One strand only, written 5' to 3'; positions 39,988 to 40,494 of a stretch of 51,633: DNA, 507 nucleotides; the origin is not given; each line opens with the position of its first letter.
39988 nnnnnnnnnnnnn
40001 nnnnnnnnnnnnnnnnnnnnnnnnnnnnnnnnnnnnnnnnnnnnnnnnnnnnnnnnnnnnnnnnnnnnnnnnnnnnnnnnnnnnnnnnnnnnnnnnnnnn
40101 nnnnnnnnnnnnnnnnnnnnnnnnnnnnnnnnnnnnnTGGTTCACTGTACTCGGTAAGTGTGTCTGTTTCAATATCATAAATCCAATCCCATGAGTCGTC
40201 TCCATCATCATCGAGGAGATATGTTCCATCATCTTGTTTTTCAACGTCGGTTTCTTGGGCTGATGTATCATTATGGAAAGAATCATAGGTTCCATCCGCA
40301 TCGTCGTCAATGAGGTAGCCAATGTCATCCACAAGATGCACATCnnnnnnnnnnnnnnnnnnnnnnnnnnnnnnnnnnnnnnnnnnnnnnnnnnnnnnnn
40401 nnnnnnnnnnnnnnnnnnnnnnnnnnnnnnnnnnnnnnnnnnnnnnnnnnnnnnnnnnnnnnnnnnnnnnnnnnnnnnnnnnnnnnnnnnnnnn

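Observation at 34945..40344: Shared C-terminal cassette on three otherwise different surface proteins: DxDxDG loops, W-x-x-[IV]-Y-D-[IL]-[EK]-T, [DN]-N-[TA]-A, TM helix, Lys-rich tail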

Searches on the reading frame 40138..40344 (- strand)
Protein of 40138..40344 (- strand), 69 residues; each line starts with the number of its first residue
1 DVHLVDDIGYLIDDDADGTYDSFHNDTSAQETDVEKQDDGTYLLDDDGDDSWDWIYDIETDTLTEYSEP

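Call 16: find_related_loci(query=A3, collection=genome_contigs, flank=5000)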
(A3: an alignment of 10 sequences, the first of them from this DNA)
Query A3 (69 aa) in genome_contigs; peptide patterns used: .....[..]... (x = any residue, [..] = any of these).
598 stretches matched a pattern (row limit reached: there are more); 82 encode a relative of the query (tblastn E <= 1e-3); the best 80 are kept; 79 distinct loci.
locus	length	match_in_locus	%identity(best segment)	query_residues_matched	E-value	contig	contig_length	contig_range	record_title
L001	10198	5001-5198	61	1-67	2e-22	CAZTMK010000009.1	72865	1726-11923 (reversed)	MAG TPA_asm: uncultured Thermoplasmatales archaeon isolate SRP323688_co1_285 genome assembly, contig: NODE_707_length_72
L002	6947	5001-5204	56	1-68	2e-20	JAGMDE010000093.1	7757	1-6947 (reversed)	MAG: Thermoplasmatales archaeon isolate RS_17_39 ZL495.bin.39.fa_93, whole genome shotgun sequence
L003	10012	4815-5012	53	1-66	2e-20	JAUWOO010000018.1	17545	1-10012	MAG: Thermoplasmatota archaeon isolate CSMAG_2452 CSMAG_2452_k141_261463_length_17545_cov_11.0687, whole genome shotgun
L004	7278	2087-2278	56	5-68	2e-20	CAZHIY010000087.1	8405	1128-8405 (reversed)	MAG TPA_asm: uncultured Thermoplasmatales archaeon isolate binchicken_co129_679 genome assembly, contig: NODE_27801_leng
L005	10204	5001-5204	51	1-68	7e-20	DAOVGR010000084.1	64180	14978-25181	MAG TPA_asm: Thermoplasmatales archaeon isolate CSMAG_1140 CSMAG_1140_k141_1833482_length_64180_cov_10.0000, whole genom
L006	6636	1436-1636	58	1-69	2e-19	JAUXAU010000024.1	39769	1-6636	MAG: Thermoplasmatota archaeon isolate CSMAG_2770 CSMAG_2770_k141_1036495_length_39769_cov_20.9889, whole genome shotgun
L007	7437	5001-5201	52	1-67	2e-19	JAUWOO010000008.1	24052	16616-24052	MAG: Thermoplasmatota archaeon isolate CSMAG_2452 CSMAG_2452_k141_84652_length_24052_cov_10.0000, whole genome shotgun s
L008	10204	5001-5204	49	1-68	1e-18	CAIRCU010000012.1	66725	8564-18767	MAG: Euryarchaeota archaeon isolate AlinenSediments_bin-5223 genome assembly, contig: bin-5223:12/57, whole genome shotg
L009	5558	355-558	51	1-67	2e-18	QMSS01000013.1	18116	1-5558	MAG: Thermoplasmata archaeon isolate B82_G9 B82_Guay9_scaffold_02155, whole genome shotgun sequence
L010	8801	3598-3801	59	1-68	8e-18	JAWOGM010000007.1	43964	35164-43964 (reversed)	MAG: Thermoplasmatota archaeon isolate BLK6-3.bin.281 k191_3619085, whole genome shotgun sequence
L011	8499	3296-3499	44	1-68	8e-17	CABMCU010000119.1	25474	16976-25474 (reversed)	uncultured archaeon isolate LFW-68_2 genome assembly, contig: LFW682_78, whole genome shotgun sequence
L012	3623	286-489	49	1-68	1e-16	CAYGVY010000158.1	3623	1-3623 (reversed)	MAG TPA_asm: uncultured Thermoplasmatales archaeon isolate ERP119294_co4_107 genome assembly, contig: NODE_39606_length_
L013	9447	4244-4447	54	1-67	1e-16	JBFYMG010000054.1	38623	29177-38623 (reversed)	MAG: Thermoplasmatales archaeon isolate PPR_0056 k121_1265804, whole genome shotgun sequence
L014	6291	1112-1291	51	9-69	2e-16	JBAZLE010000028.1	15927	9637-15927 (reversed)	MAG: Thermoplasmatota archaeon isolate SO_2017_LW4_160 scaffold_7140_c1_LW137-91_2017, whole genome shotgun sequence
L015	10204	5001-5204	43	1-68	9e-16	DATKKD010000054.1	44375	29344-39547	MAG TPA_asm: Thermoplasmatota archaeon isolate SMAG_U14648 k141_3508980, whole genome shotgun sequence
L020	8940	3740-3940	47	1-68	4e-15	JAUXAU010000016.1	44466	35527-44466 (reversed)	MAG: Thermoplasmatota archaeon isolate CSMAG_2770 CSMAG_2770_k141_493602_length_44466_cov_21.9858, whole genome shotgun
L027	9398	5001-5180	48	9-68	3e-14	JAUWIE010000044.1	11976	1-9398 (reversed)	MAG: Thermoplasmatota archaeon isolate CSMAG_2286 CSMAG_2286_k141_155421_length_11976_cov_9.9833, whole genome shotgun s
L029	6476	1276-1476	49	1-66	6e-14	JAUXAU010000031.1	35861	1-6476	MAG: Thermoplasmatota archaeon isolate CSMAG_2770 CSMAG_2770_k141_186720_length_35861_cov_21.9847, whole genome shotgun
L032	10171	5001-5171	45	9-66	2e-13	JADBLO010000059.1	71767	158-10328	MAG: Thermoplasmata archaeon isolate Bin3_14.8m NODE_15_length_71767_cov_14.841463, whole genome shotgun sequence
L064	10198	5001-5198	36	2-68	3e-8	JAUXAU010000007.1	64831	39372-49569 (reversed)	MAG: Thermoplasmatota archaeon isolate CSMAG_2770 CSMAG_2770_k141_636054_length_64831_cov_20.9864, whole genome shotgun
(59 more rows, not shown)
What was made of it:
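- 79 loci, all in Thermoplasmatota/'Euryarchaeota' MAGs (call 16).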

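Call 17: search_solved_structures(query=A3, max_evalue=10, show_alignments=3)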
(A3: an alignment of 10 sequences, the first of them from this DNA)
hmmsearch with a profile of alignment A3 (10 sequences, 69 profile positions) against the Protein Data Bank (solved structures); distinct sequences matched with E-value up to 10: 2.
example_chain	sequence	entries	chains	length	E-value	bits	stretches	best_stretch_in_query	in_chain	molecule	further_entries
1q87_A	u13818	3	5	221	0.61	13.2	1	39-60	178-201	39 kDa initiator binding protein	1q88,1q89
30ga_A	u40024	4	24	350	1.4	12.1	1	26-56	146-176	Cas7.1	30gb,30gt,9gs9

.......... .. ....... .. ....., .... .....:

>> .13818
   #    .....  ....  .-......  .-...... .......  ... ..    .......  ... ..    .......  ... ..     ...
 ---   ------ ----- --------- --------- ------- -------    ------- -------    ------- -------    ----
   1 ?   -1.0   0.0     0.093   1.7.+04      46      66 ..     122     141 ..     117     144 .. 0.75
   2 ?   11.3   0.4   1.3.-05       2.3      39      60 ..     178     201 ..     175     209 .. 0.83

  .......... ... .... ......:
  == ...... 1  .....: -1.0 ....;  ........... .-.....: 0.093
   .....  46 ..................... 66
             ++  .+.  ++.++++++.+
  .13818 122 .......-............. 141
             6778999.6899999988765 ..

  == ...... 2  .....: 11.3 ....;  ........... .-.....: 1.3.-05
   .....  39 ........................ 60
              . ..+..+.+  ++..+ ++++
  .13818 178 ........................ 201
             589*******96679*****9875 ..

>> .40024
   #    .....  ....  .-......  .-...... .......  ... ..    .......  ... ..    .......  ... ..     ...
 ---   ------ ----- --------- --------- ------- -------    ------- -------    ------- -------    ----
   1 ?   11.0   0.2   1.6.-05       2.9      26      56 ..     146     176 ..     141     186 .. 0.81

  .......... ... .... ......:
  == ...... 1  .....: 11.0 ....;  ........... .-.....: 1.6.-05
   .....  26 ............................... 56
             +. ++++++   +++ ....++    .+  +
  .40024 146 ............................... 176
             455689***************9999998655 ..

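Call 19: predict_structure(alignment_id=A3)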
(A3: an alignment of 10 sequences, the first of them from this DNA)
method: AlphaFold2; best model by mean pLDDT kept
length: 69 residues; sequences in the alignment: 10
mean_pLDDT: 95.3   pTM: 0.80
mean pLDDT of the five models: 95.3, 95.2, 95.2, 94.6, 94.3
residues with pLDDT >= 90: 67; 70-90: 2; 50-70: 0; < 50: 0
segments of 3 or more residues with pLDDT < 50: none
pLDDT, mean of each block of 10 residues (from residue 1): 95 95 96 97 95 96 91
secondary structure, 60 per line:
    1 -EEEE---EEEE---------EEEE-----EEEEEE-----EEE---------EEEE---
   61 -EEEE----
elements in order: E2-5 E9-12 E22-25 E31-36 E42-44 E54-57 E62-65
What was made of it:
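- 40144..40344 (-): Full two-repeat module of the 476-aa protein (residues 350-416). AlphaFold pLDDT 95.3, seven strands (call 19).
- On EF-hand: Strands flank both loops in the AlphaFold model (call 19).
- AlphaFold: pLDDT 95.3 in all five models, seven strands, both loops strand-loop-strand (call 19). All-beta prediction at pLDDT 95 with strands on both sides of each loop (call 19).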

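Call 20: search_protein_representatives(alignment_id=A3)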
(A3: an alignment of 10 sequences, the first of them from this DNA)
Query: 10 sequences, 69 profile positions. Proteins with E-value up to 0.001 (for the whole library): 894; up to 1e-10: 486; up to 1e-30: 0. The best 150 are listed.
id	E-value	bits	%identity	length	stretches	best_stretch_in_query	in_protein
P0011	7.0e-27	109.1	-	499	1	1-68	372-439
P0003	1.8e-26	107.8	-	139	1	1-68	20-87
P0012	8.8e-26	105.6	-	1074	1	1-69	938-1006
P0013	1.4e-25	105.0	-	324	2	1-68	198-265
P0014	2.9e-25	104.0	-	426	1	1-68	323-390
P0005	1.4e-24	101.8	-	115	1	1-69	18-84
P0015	1.4e-24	101.8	-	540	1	1-68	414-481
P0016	2.7e-24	100.9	-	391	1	1-68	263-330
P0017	1.3e-23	98.7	-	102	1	5-68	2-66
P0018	2.5e-23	97.8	-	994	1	1-68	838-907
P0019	8.9e-23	96.0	-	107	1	1-66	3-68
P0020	8.9e-23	96.0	-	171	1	1-68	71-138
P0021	9.6e-23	95.9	-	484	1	1-67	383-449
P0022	1.8e-22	95.0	-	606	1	1-66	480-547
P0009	7.6e-22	93.0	-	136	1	1-67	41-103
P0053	1.3e-19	85.9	-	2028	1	3-60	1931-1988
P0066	7.6e-19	83.4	-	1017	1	1-66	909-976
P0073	1.2e-18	82.8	-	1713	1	1-67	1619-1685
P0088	6.3e-18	80.4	-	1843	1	9-64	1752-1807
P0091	9.5e-18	79.9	-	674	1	1-65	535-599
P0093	1.1e-17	79.7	-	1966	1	5-67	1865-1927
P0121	1.0e-16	76.6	-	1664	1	1-64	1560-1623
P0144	3.9e-16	74.7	-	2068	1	1-63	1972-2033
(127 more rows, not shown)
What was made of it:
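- Distribution: 894 clusters at E<=1e-3 and 486 at <=1e-10, with the module always near the C-terminus (call 20). Hundreds of clusters and at least 79 genome loci in many MAGs (calls 16, 20).
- Tried and rejected: The exhaustive profile search was needed (call 20).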

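Call 23: fold_search(model_id=the predicted structure, library=pdb)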
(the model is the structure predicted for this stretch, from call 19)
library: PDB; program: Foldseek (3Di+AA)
matches with E <= 10: 114; with E <= 0.001: 0
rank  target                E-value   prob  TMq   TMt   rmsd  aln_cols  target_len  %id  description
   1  9qdu_A                6.4e-01  0.20  0.28  0.09   9.0        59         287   19  KEAP1 complexed to cyclic peptide 30 (released 2026-03-18)
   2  8pks_B                8.5e-01  0.13  0.32  0.18  10.9        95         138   12  Low resolution crystal structure of Keap1-456, a repeat fragment from the human Keap1 beta-propeller (released 2024-07-10)
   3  8pks_M                1.2e+00  0.14  0.36  0.20   9.4        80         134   12  Low resolution crystal structure of Keap1-456, a repeat fragment from the human Keap1 beta-propeller (released 2024-07-10)
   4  7k2d_A                1.2e+00  0.12  0.31  0.11  11.3        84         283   17  Kelch domain of human KEAP1 bound to Nrf2 linear peptide, Ac-GDEETGE-NH2 (released 2021-04-07)
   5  8pjy                  1.3e+00  0.08  0.26  0.07  12.7        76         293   13  Crystal structure of the computationally designed SAKe6EEref protein (released 2024-07-10)
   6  3mfb_A                1.4e+00  0.15  0.34  0.19  13.7        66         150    8  Crystal Structure of the S-type Pyocin domain of ECA1669 protein from Erwinia carotovora, Northeast Structural Genomic (released 2010-04-14)
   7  3n7d_B                1.5e+00  0.18  0.33  0.40   7.9        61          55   11  Crystal structure of CopK bound to Cu(I) and Cu(II) (released 2011-06-01)
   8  5f9f_G                1.7e+00  0.03  0.21  0.04  13.9        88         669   17  Crystal structure of RIG-I helicase-RD in complex with 24-mer blunt-end hairpin RNA (released 2016-01-13)
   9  2vpj                  2.1e+00  0.14  0.39  0.11  11.2        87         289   17  Crystal structure of the Kelch domain of human KLHL12 (released 2008-03-18)
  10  7onh_A                2.1e+00  0.09  0.34  0.10  12.6        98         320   11  Crystal structure of the computationally designed SAKe6BE-L3 protein (released 2022-12-14)
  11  5yq4                  2.2e+00  0.06  0.23  0.07  11.9        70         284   16  Crystal structure of kelch domain of KLHL20 (released 2018-11-14)
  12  4ms3_B                2.3e+00  0.07  0.27  0.06  10.4        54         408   13  Crystal structure of the extracellular domain of human GABA(B) receptor bound to the endogenous agonist GABA (released 2013-12-11)
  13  3lrn_A                2.3e+00  0.03  0.23  0.14  14.1        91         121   15  Crystal structure of human RIG-I CTD bound to a 14 bp GC 5' ppp dsRNA (released 2010-06-02)
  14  3n7d_A                2.5e+00  0.13  0.34  0.38   7.7        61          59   15  Crystal structure of CopK bound to Cu(I) and Cu(II) (released 2011-06-01)
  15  8pjr                  2.5e+00  0.13  0.38  0.12  11.4        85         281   10  Crystal structure of the SAKe6AC-LB protein (released 2024-07-10)
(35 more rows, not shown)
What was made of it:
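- On Calcium blade / FG-GAP: Foldseek best E 0.64, Kelch blades at TM<0.41 (call 23).
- Tried and rejected: Foldseek of the module against PDB found nothing significant (call 23).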

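Call 42: search_protein_families(library=pfam, alignment_id=A4, max_evalue=0.001)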
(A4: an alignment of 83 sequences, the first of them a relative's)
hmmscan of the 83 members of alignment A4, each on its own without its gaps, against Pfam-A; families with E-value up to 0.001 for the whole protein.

A. member 1, P0011 (499 aa): 3 families
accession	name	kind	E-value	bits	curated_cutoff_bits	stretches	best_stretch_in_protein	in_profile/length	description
PF18911.6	PKD_4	-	3.1e-25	88.5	27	2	194-270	2-79/85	PKD domain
PF00801.26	PKD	-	1e-18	67.5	23.5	2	211-268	16-74/80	PKD domain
PF22352.2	K319L-like_PKD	-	3.1e-08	33.9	27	1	210-272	12-81/84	K319L-like, PKD domain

B. families by the number of members that match (of 83 scanned): 45 families (the first 25 are shown)
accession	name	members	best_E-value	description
PF18911.6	PKD_4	76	1.1e-64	PKD domain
PF00801.26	PKD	76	1.8e-41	PKD domain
PF22352.2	K319L-like_PKD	52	3.9e-16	K319L-like, PKD domain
PF00041.27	fn3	10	6.8e-13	Fibronectin type III domain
PF07495.19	Y_Y_Y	10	5.5e-06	Y_Y_Y domain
PF25788.1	Ig_Rha78A_N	9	1.1e-13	Rha78A-like, N-terminal immunoglobulin domain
PF02010.21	REJ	6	2.5e-06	REJ domain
PF18981.6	InlK_D3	6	3.5e-05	Internalin K domain (D3/D4)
PF05048.19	NosD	5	3.5e-25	Periplasmic copper-binding protein (NosD)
PF13229.12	Beta_helix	5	1.8e-13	Right handed beta helix region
PF21027.3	Sde0182_C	5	3.8e-08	Cellulose-binding protein Sde0182, C-terminal domain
PF00963.24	Cohesin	4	1.8e-17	Cohesin domain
PF17963.7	Big_9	4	9.3e-09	Bacterial Ig domain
PF18998.6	Flg_new_2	3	4.9e-36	Divergent InlB B-repeat domain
PF17210.9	SdrD_B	2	3e-32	SdrD B-like domain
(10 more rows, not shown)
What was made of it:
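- Ectodomain variety: PKD in 76/83, fn3 10, NosD/beta-helix 5, cohesin 4, VWA 2 (call 42). Pfam Cohesin hits 4/83, best E 1.8e-17 (call 42).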

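Call 48: list_cluster_members(proteins=[P0012, P0018, P0053, P0073, P0088, P0093, P0121, P0144, P0066, P0091])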
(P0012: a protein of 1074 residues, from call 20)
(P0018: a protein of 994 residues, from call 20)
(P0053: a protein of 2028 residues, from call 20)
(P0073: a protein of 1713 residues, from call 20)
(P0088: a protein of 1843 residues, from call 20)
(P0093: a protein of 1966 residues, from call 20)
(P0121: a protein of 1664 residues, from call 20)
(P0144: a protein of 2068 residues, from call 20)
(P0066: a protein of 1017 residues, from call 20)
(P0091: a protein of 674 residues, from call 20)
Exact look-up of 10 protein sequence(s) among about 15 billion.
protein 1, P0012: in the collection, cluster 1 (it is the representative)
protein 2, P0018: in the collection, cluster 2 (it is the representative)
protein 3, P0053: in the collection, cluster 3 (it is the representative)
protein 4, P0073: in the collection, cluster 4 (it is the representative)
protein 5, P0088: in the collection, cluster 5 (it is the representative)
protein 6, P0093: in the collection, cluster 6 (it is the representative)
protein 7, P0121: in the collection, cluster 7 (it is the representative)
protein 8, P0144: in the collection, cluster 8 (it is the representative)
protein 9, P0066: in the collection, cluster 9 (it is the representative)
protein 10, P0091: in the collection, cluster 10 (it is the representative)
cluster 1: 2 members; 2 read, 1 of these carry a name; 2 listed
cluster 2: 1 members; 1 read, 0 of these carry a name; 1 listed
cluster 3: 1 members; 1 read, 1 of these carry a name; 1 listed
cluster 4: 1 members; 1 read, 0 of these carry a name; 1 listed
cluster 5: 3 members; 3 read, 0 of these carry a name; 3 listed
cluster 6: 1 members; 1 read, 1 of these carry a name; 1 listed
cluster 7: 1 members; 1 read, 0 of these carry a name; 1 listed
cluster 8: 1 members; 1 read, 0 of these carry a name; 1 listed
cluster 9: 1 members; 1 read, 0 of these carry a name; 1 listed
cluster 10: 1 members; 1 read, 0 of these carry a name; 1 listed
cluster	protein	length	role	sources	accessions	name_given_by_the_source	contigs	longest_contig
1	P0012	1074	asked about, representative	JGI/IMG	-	PKD repeat protein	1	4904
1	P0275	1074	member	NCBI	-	-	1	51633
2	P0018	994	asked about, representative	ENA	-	-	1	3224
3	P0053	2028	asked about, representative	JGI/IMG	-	hypothetical protein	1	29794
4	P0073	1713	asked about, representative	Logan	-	-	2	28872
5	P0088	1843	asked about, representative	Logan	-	-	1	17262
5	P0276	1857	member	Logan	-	-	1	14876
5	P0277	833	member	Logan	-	-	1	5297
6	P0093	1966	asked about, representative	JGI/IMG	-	parallel beta-helix repeat protein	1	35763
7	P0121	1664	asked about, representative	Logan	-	-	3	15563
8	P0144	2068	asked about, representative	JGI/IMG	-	-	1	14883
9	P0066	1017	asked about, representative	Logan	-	-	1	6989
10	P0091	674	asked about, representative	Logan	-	-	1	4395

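Call 59: search_protein_families(library=pfam, proteins=[L015:3087-5330:+, L002:2017-3438:+, L032:4422-5393:+, L027:4452-5288:+, L015:2283-3062:+, L002:1092-1871:+, L032:3639-4418:+, L027:3634-4413:+], max_evalue=0.01)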
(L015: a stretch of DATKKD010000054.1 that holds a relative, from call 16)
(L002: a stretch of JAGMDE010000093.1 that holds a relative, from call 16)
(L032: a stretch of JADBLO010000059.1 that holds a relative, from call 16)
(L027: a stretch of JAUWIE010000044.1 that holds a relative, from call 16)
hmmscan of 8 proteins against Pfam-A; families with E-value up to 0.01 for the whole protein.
L015:3087-5330:+ (748 aa): 5 families
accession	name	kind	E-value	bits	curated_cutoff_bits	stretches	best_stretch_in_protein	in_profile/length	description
PF18911.6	PKD_4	-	4.5e-33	113.6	27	2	459-543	1-83/85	PKD domain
PF00801.26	PKD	-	1.2e-21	76.9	23.5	2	468-539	6-77/80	PKD domain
PF21027.3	Sde0182_C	-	0.00012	23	27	0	478-502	1-26/83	Cellulose-binding protein Sde0182, C-terminal domain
PF22352.2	K319L-like_PKD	-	0.00023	21.5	27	1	476-533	11-74/84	K319L-like, PKD domain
PF17963.7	Big_9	-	0.00065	21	23.6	1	459-540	1-87/89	Bacterial Ig domain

L002:2017-3438:+ (474 aa): 3 families
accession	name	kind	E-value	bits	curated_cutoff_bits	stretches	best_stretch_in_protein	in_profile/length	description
PF18911.6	PKD_4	-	2e-32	111.5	27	2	187-268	1-82/85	PKD domain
PF00801.26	PKD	-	2.2e-19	69.6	23.5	2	203-262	13-72/80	PKD domain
PF22352.2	K319L-like_PKD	-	5.4e-09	36.4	27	1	207-271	14-84/84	K319L-like, PKD domain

L032:4422-5393:+ (324 aa): 1 family
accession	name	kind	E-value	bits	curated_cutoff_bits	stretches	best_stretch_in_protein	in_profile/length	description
PF00963.24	Cohesin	-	0.003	18.2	24.1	1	54-142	7-101/139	Cohesin domain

L027:4452-5288:+ (279 aa): 1 family
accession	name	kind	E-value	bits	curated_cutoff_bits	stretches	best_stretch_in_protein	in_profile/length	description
PF10339.14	Vel1p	-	0.0059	16.4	23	0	19-99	96-176/202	Yeast-specific zinc responsive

L015:2283-3062:+ (260 aa): 1 family
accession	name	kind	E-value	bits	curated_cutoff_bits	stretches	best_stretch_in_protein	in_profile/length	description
PF00404.24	Dockerin_1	-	0.0029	18.2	22.9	1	196-249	3-56/57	Dockerin type I domain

L002:1092-1871:+ (260 aa): 3 families
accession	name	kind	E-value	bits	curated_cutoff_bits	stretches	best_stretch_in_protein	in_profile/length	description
PF18911.6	PKD_4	-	6.7e-06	26.5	27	1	7-34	49-76/85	PKD domain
PF00801.26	PKD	-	0.00012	22.4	23.5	1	7-37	46-75/80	PKD domain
PF00404.24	Dockerin_1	-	0.0029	18.2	22.9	0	186-238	1-51/57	Dockerin type I domain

L032:3639-4418:+ (260 aa): 4 families
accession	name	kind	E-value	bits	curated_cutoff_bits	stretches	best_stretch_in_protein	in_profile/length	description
PF18911.6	PKD_4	-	2.6e-22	79.1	27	1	18-98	2-80/85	PKD domain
PF00801.26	PKD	-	9.5e-17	61.2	23.5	1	33-99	13-79/80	PKD domain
PF22352.2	K319L-like_PKD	-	0.00013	22.3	27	1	34-95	11-78/84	K319L-like, PKD domain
PF00036.39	EF-hand_1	-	0.0014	18.5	25.4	0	238-251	8-21/29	EF hand domain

L027:3634-4413:+ (260 aa): 3 families
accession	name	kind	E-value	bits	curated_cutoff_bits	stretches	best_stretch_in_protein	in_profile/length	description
PF05048.19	NosD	-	1.1e-16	61.3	23.6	1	3-68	144-212/212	Periplasmic copper-binding protein (NosD)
PF00404.24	Dockerin_1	-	1.7e-07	31.7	22.9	0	199-225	26-52/57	Dockerin type I domain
PF00036.39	EF-hand_1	-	4.7e-05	23.1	25.4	0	238-251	8-21/29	EF hand domain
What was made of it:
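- On Type I dockerin (PF00404): Positive control: neighbouring genes in L027, L015 and L002 do hit Dockerin_1 (call 59).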
